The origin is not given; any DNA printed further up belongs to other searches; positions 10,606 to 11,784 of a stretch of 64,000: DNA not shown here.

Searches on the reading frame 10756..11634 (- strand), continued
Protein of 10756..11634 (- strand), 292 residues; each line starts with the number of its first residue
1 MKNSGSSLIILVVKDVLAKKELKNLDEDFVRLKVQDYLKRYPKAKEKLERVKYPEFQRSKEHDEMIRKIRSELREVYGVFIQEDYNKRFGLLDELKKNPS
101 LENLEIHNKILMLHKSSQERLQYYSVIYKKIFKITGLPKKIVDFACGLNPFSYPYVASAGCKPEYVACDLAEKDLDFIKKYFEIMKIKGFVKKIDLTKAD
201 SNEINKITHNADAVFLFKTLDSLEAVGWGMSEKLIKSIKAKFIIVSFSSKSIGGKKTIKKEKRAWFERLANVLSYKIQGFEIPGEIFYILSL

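Call 46: search_dna_similar(query=L007:652-1392:+, collection=plasmids, mode=protein, max_evalue=0.00001, max_rows=40, rows=spread)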
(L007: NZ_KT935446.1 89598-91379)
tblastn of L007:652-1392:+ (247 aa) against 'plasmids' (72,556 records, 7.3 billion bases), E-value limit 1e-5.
Records with a match: 1588; places in all: 1623; records where one place covers at least 80% of the query: 997.
Best place of each record, by identity: >=99% 1; 95-99% 1; <60% 1586.
By first word of the organism name: Klebsiella 964; Escherichia 348; Enterobacter 59; Providencia 41; Salmonella 40; Citrobacter 38; Pseudomonas 32; Acinetobacter 27; Proteus 10; Raoultella 7; and 8 more.
By predicted mobility (MOB-suite, as given by PLSDB): conjugative 1149; mobilizable 243; non-mobilizable 196.
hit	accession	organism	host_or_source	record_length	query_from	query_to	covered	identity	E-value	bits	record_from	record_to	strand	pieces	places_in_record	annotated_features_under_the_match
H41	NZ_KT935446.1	Klebsiella pneumoniae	-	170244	14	247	95%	100.0%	2e-141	444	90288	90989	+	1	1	16S rRNA (guanine(1405)-N(7))-methyltransferase RmtD2 | rmtD2: 16S rRNA (guanine(1405)-N(7))-methyltransferase RmtD2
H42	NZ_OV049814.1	Klebsiella pneumoniae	Homo sapiens,urine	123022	15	246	94%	46.5%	3e-42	159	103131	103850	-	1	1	16S rRNA (guanine(1405)-N(7))-methyltransferase RmtF1 | rmtF: 16S rRNA methyltransferase (G1405) | rmtF1: 16S rRNA (guanine(1405)-N(7))-methyltransferase RmtF1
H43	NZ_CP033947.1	Klebsiella pneumoniae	Homo sapiens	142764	15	246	94%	46.5%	3e-42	159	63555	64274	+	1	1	16S rRNA (guanine(1405)-N(7))-methyltransferase RmtF1 | rmtF1: 16S rRNA (guanine(1405)-N(7))-methyltransferase RmtF1 | rmtF: 16S rRNA methyltransferase (G1405)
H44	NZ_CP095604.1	Klebsiella pneumoniae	Homo sapiens,Pure culture one microbial ...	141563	15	246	94%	44.9%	3e-39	151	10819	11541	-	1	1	RmtF family 16S rRNA (guanine(1405)-N(7))-methyltransferase | rmtF: RmtF family 16S rRNA (guanine(1405)-N(7))-methyltransferase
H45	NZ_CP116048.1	Escherichia coli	culture,Anal swab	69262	14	247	95%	41.4%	4e-40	153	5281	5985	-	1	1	16S rRNA (guanine(1405)-N(7))-methyltransferase RmtB1 | rmtB: 16S rRNA methyltransferase (G1405) | rmtB1: 16S rRNA (guanine(1405)-N(7))-methyltransferase RmtB1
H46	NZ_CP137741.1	Escherichia coli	mixed culture,pig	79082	14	247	95%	41.4%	4e-40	153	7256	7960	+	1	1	16S rRNA (guanine(1405)-N(7))-methyltransferase RmtB1 | rmtB1: 16S rRNA (guanine(1405)-N(7))-methyltransferase RmtB1 | rmtB: 16S rRNA methyltransferase (G1405)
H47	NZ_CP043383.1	Enterobacter hormaechei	Homo sapiens,pure culture,blood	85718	14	247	95%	41.4%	4e-40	153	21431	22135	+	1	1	16S rRNA (guanine(1405)-N(7))-methyltransferase RmtB1 | rmtB1: 16S rRNA (guanine(1405)-N(7))-methyltransferase RmtB1 | rmtB: 16S rRNA methyltransferase (G1405)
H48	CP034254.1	Escherichia coli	Mastitis Milk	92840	14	247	95%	41.4%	4e-40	153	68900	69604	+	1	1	16S rRNA (guanine(1405)-N(7))-methyltransferase RmtB1 | rmtB1: 16S rRNA (guanine(1405)-N(7))-methyltransferase RmtB1 | rmtB: 16S rRNA methyltransferase (G1405)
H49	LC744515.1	Escherichia coli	-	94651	14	247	95%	41.4%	4e-40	153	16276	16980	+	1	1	16S rRNA methyltransferase | rmtB1: 16S rRNA (guanine(1405)-N(7))-methyltransferase RmtB1 | rmtB: 16S rRNA methyltransferase (G1405)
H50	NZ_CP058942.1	Klebsiella pneumoniae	Homo sapiens,blood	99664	14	247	95%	41.4%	4e-40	153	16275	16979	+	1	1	16S rRNA (guanine(1405)-N(7))-methyltransferase RmtB1 | rmtB1: 16S rRNA (guanine(1405)-N(7))-methyltransferase RmtB1 | rmtB: 16S rRNA methyltransferase (G1405)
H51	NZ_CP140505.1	Escherichia coli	Homo sapiens,urine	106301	14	247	95%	41.4%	4e-40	153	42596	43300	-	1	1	16S rRNA (guanine(1405)-N(7))-methyltransferase RmtB1 | rmtB: 16S rRNA methyltransferase (G1405) | rmtB1: 16S rRNA (guanine(1405)-N(7))-methyltransferase RmtB1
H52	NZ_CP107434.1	Klebsiella pneumoniae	Homo sapiens,sputum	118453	14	247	95%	41.4%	4e-40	153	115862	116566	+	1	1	16S rRNA (guanine(1405)-N(7))-methyltransferase RmtB1 | rmtB1: 16S rRNA (guanine(1405)-N(7))-methyltransferase RmtB1 | rmtB: 16S rRNA methyltransferase (G1405)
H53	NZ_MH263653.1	Klebsiella pneumoniae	-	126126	14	247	95%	41.4%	4e-40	153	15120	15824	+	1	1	16S rRNA (guanine(1405)-N(7))-methyltransferase RmtB1 | rmtB1: 16S rRNA (guanine(1405)-N(7))-methyltransferase RmtB1 | rmtB: 16S rRNA methyltransferase (G1405)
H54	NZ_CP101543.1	Klebsiella pneumoniae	Homo sapiens,urine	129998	14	247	95%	41.4%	4e-40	153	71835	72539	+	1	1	16S rRNA (guanine(1405)-N(7))-methyltransferase RmtB1 | rmtB1: 16S rRNA (guanine(1405)-N(7))-methyltransferase RmtB1 | rmtB: 16S rRNA methyltransferase (G1405)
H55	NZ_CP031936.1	Klebsiella pneumoniae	Homo sapiens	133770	14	247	95%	41.4%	4e-40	153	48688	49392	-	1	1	16S rRNA (guanine(1405)-N(7))-methyltransferase RmtB1 | rmtB: 16S rRNA methyltransferase (G1405) | rmtB1: 16S rRNA (guanine(1405)-N(7))-methyltransferase RmtB1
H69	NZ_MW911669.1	Klebsiella pneumoniae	-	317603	73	243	69%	28.1%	4e-13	76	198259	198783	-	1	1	armA: 16S rRNA (guanine(1405)-N(7))-methyltransferase ArmA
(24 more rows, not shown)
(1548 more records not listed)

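Call 47: get_annotated_region(hit=H45, flank=400)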
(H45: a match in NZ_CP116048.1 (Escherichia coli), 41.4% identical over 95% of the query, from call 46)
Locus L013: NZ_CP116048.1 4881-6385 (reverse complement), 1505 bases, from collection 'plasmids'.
description: Escherichia coli strain EC812A1 plasmid p812A1-69K, complete sequence
organism: Escherichia coli (NCBI taxid 562)
taxonomy: Bacteria; Pseudomonadota; Gammaproteobacteria; Enterobacterales; Enterobacteriaceae; Escherichia; Escherichia coli
host: -; source: culture,Anal swab; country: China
typing (MOB-suite, as given by PLSDB): conjugative; replicon IncFIA,IncFII; relaxase MOBF; mating-pair formation MPF_F
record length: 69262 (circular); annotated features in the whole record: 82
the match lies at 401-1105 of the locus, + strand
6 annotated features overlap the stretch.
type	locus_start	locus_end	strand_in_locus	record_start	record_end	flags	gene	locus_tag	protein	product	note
CDS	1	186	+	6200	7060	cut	-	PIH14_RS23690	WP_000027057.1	broad-spectrum class A beta-lactamase TEM-1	-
predicted_resistance_gene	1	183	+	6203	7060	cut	blaTEM-1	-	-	broad-spectrum class A beta-lactamase TEM-1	predicted by amrfinderplus; class BETA-LACTAM; identity 100.0%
CDS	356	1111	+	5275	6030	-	-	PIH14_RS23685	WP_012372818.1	16S rRNA (guanine(1405)-N(7))-methyltransferase RmtB1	-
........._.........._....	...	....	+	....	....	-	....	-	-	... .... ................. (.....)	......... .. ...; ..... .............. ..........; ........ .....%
predicted_resistance_gene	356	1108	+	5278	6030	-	rmtB1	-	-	16S rRNA (guanine(1405)-N(7))-methyltransferase RmtB1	predicted by amrfinderplus; class AMINOGLYCOSIDE; identity 100.0%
CDS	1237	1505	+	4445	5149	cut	-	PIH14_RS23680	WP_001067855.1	IS6-like element IS26 family transposase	GO:0006313 - DNA transposition [Evidence IEA]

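Call 48: get_annotated_region(hit=H69, flank=600)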
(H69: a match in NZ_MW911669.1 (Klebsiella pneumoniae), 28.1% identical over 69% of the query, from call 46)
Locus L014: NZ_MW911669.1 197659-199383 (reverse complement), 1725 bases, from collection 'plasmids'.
description: Klebsiella pneumoniae subsp. pneumoniae strain 2501_kpn plasmid phvKpST15_NDM-1_2501, complete sequence
organism: Klebsiella pneumoniae (NCBI taxid 72407)
taxonomy: Bacteria; Pseudomonadota; Gammaproteobacteria; Enterobacterales; Enterobacteriaceae; Klebsiella; Klebsiella pneumoniae
host: -; source: -; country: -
typing (MOB-suite, as given by PLSDB): conjugative; replicon IncFIB,IncHI1B,rep_cluster_1254; relaxase MOBH; mating-pair formation MPF_F
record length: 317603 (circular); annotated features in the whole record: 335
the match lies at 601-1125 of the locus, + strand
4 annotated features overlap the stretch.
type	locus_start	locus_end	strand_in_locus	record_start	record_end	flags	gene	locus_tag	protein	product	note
CDS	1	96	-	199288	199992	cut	-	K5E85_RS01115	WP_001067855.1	IS6-like element IS26 family transposase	GO:0006313 - DNA transposition [Evidence IEA]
predicted_resistance_gene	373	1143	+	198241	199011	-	armA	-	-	16S rRNA (guanine(1405)-N(7))-methyltransferase ArmA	predicted by amrfinderplus; class AMINOGLYCOSIDE; identity 100.0%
CDS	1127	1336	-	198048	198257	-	-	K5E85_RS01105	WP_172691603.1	aminomethyltransferase beta-barrel domain-containing protein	-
CDS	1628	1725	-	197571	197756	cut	-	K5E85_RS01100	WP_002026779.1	hypothetical protein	-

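Call 49: get_annotated_region(hit=H42, flank=400)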
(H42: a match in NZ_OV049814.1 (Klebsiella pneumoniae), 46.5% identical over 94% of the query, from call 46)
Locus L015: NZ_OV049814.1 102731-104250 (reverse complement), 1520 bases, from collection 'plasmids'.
description: Klebsiella pneumoniae strain DJ isolate DJ plasmid DJ_6_pKPX1, complete sequence
organism: Klebsiella pneumoniae (NCBI taxid 573)
taxonomy: Bacteria; Pseudomonadota; Gammaproteobacteria; Enterobacterales; Enterobacteriaceae; Klebsiella; Klebsiella pneumoniae
host: -; source: Homo sapiens,urine; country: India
typing (MOB-suite, as given by PLSDB): conjugative; replicon IncFII,rep_cluster_1418; relaxase MOBP; mating-pair formation MPF_I
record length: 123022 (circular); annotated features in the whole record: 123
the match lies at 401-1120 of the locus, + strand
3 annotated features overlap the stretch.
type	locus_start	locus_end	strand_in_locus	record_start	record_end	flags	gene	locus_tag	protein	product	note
CDS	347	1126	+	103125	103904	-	-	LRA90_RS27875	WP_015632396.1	16S rRNA (guanine(1405)-N(7))-methyltransferase RmtF1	-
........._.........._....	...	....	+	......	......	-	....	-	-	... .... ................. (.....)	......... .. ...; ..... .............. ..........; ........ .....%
predicted_resistance_gene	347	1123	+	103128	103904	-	rmtF1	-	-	16S rRNA (guanine(1405)-N(7))-methyltransferase RmtF1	predicted by amrfinderplus; class AMINOGLYCOSIDE; identity 100.0%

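Call 51: find_related_loci(query=A1, collection=metagenome_contigs, flank=4000)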
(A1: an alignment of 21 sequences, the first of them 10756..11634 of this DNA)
Query A1 (292 aa) in metagenome_contigs; peptide patterns used: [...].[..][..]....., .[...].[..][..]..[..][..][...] (x = any residue, [..] = any of these).
600 stretches matched a pattern (row limit reached: there are more); 558 encode a relative of the query (tblastn E <= 1e-3); the best 80 are kept; 80 distinct loci.
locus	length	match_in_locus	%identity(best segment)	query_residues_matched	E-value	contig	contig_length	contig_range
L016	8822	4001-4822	69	9-291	2e-126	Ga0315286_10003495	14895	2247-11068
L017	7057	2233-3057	69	9-292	8e-124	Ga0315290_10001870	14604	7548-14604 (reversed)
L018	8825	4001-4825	66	11-291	6e-119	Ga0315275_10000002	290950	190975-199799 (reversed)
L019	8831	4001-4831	62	9-291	3e-116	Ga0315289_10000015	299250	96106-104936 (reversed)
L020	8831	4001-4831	62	9-291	3e-116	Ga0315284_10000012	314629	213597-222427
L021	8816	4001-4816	68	10-290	2e-113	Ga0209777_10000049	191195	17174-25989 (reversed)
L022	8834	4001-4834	60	8-291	2e-109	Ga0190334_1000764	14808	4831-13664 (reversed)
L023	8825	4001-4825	60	11-291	1e-107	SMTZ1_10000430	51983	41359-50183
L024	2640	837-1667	58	9-291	2e-110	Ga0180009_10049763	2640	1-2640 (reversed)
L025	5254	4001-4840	57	6-291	9e-104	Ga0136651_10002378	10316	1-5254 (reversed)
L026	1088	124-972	57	9-291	9e-113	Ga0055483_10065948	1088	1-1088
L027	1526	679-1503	50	12-290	7e-93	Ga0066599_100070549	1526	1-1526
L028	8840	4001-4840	49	8-290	3e-85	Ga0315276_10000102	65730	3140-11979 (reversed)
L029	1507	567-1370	47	12-290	9e-81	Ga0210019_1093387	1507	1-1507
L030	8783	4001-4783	49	12-290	2e-70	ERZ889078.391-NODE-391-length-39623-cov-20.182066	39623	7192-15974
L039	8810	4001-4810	41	13-290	2e-57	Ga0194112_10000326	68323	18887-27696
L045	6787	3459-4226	40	12-292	1e-55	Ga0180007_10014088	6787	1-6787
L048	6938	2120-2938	42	11-291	4e-54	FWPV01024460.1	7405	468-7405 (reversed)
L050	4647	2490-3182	40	21-290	1e-50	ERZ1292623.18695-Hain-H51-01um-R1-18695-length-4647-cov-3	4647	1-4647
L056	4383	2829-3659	32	9-290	5e-47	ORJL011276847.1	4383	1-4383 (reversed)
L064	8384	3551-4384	33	12-291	3e-43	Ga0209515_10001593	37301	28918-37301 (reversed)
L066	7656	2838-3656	31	12-290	6e-43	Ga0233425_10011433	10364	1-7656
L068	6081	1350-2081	37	12-290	6e-43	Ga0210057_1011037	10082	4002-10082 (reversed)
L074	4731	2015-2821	33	2-290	3e-41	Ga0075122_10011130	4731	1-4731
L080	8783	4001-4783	34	12-289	2e-40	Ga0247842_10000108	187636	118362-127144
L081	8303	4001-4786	35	12-290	6e-40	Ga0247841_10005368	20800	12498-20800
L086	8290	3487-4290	34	10-290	2e-39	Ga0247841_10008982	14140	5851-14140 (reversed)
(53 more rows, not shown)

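Call 54: search_protein_families(library=pfam, proteins=[L045:2882-3466:+, L048:1228-1587:+, L064:4389-5381:+, L050:3387-4109:+, L086:2812-3453:+, L081:5623-6744:-, L056:2029-2694:-, L016:5914-7725:+, L068:863-1357:+, L039:4779-5180:+], max_evalue=0.001)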
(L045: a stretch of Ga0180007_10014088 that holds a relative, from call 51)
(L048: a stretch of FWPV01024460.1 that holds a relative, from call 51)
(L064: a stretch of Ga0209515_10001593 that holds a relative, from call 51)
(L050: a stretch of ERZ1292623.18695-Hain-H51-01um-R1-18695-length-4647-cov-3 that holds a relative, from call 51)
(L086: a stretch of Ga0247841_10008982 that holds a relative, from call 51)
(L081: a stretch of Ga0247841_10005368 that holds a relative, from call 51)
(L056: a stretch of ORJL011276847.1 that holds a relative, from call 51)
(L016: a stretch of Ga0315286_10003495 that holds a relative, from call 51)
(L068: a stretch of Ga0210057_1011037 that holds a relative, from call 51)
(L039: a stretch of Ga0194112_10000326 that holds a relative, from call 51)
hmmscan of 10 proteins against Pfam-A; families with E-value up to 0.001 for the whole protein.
L045:2882-3466:+ (194 aa): 3 families
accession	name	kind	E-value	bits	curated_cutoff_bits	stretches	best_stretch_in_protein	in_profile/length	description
PF00013.35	KH_1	-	3e-12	46.6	21.5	1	16-62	2-54/66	KH domain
PF21800.4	KH_KRR1_2nd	-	7.1e-11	42.4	27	1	95-164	3-71/91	KRR1 small subunit processome component, second KH domain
PF22891.2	KH_PNO1_2nd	-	9.1e-11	42.2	27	1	96-175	3-82/90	Eukaryotic type KH-domain (KH-domain type I) (327.11.2)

L048:1228-1587:+ (119 aa): 1 family
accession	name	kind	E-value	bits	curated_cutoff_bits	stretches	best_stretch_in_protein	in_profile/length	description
PF01176.25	eIF-1a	-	3.2e-22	78.4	30.2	1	34-95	2-64/64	Translation initiation factor 1A / IF-1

L064:4389-5381:+ (330 aa): 2 families
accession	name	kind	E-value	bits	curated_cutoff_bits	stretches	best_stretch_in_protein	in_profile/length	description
PF01189.24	Methyltr_RsmB-F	-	3.4e-51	174.2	27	1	123-327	2-198/199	16S rRNA methyltransferase RsmB/F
PF17125.10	Methyltr_RsmF_N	-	5.9e-18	65.5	34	1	33-116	4-86/86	N-terminal domain of 16S rRNA methyltransferase RsmF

L050:3387-4109:+ (240 aa): 1 family
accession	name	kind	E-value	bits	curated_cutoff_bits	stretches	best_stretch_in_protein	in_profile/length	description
PF00590.25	TP_methylase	-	2.9e-19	70.3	27.8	1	2-209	1-210/212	Tetrapyrrole (Corrin/Porphyrin) Methylases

L086:2812-3453:+ (213 aa): 2 families
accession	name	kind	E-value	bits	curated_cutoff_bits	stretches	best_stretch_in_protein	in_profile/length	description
PF02223.23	Thymidylate_kin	-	1.1e-36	126.6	27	1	10-195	1-182/185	Thymidylate kinase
PF13207.12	AAA_17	-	0.00034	21.3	27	0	113-157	89-133/136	AAA domain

L081:5623-6744:- (373 aa): 2 families
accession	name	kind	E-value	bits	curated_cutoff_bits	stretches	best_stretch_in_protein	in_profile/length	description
PF04055.27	Radical_SAM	-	1.7e-16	61.3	29.5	1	8-157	1-145/166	Radical SAM superfamily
PF13353.11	Fer4_12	-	2.1e-11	44.7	22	1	12-128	13-120/137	4Fe-4S single cluster domain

L056:2029-2694:- (221 aa): 0 families

L016:5914-7725:+ (603 aa): 4 families
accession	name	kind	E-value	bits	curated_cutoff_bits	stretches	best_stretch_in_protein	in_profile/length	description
PF22569.1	DCD_C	-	1.4e-24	86.9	22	1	208-367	13-184/192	2'-deoxycytidine 5'-triphosphate deaminase (DCD), C-terminal domain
PF22769.1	DCD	-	2.6e-24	86.5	27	2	224-345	31-149/153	dCTP deaminase-like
PF06559.16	DCD_N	-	3.3e-18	66.5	21.4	1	11-181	5-163/164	2'-deoxycytidine 5'-triphosphate deaminase (DCD) N-terminal domain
PF00293.34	NUDIX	-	0.00061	20.2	21.1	0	482-574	31-124/134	NUDIX domain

L068:863-1357:+ (164 aa): 0 families

L039:4779-5180:+ (133 aa): 0 families
